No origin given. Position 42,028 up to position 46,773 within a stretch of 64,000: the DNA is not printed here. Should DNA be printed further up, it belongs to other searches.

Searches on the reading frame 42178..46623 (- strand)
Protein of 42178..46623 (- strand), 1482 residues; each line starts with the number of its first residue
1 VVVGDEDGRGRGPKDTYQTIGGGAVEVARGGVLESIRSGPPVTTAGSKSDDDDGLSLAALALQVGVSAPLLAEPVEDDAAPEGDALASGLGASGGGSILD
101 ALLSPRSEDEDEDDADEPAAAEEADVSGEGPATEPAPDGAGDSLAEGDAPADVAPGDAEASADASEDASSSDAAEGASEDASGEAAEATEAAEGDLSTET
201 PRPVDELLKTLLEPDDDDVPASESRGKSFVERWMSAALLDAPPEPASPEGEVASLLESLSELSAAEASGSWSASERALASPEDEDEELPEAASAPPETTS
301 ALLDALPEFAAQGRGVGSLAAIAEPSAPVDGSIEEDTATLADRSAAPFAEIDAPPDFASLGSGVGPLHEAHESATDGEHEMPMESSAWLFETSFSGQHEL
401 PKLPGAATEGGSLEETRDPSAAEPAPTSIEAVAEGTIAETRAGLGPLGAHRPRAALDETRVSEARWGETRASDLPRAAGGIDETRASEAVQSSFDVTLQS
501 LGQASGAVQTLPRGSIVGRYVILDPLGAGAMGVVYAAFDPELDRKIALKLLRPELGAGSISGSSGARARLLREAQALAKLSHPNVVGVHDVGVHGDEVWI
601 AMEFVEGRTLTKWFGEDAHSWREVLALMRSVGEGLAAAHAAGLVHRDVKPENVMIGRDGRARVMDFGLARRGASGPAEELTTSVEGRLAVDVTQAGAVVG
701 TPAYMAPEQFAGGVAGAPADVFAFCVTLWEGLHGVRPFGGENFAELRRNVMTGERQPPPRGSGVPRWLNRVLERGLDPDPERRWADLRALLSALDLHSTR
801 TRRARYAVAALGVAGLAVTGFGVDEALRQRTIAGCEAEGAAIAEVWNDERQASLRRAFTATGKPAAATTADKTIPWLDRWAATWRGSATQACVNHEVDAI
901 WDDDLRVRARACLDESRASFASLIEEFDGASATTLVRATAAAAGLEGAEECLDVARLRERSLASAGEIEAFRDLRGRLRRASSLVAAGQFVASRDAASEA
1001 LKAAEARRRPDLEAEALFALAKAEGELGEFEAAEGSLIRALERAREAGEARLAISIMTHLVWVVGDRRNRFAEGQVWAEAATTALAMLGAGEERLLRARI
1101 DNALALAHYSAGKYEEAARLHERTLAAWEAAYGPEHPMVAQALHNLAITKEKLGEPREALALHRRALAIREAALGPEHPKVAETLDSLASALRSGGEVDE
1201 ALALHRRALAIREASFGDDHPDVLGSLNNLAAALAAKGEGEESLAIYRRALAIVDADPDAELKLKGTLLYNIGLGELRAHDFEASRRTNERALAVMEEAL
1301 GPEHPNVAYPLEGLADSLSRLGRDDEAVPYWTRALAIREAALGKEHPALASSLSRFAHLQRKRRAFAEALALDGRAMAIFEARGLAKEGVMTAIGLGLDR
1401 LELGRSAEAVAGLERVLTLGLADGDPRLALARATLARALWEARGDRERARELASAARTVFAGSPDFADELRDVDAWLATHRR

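Call 63: search_protein_families(library=pfam, max_evalue=0.0001, proteins=[window:42178-46623:-])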
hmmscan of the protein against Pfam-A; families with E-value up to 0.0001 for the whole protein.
window:42178-46623:- (1482 aa): 9 families
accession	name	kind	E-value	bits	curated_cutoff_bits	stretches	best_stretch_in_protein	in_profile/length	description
PF13424.12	TPR_12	-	7.2e-58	193.2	30.1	5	1097-1172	2-77/77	Tetratricopeptide repeat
PF13374.12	TPR_10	-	3.2e-47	157.7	27.5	5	1181-1222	1-42/42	Tetratricopeptide repeat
PF00069.31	Pkinase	-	1.3e-38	133.4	31.7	1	520-785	1-253/263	Protein kinase domain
PF24885.1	TPR_NPHP3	-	3.3e-32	112.2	100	2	1154-1254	113-213/239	Nephrocystin-3 TPR domain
PF07714.23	PK_Tyr_Ser-Thr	-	1.1e-26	94.1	23.1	1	524-783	5-248/258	Protein tyrosine and serine/threonine kinase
PF13176.12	TPR_7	-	2.9e-17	61.6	27.9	0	1184-1213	1-30/36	Tetratricopeptide repeat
PF00515.34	TPR_1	-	4.7e-12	45.6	27.8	0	1140-1170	1-31/34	Tetratricopeptide repeat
PF13428.12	TPR_14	-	1.8e-06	28.5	23.5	0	1183-1211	2-30/44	Tetratricopeptide repeat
PF07719.23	TPR_2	-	2.4e-05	24.6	27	0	1311-1338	4-31/34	Tetratricopeptide repeat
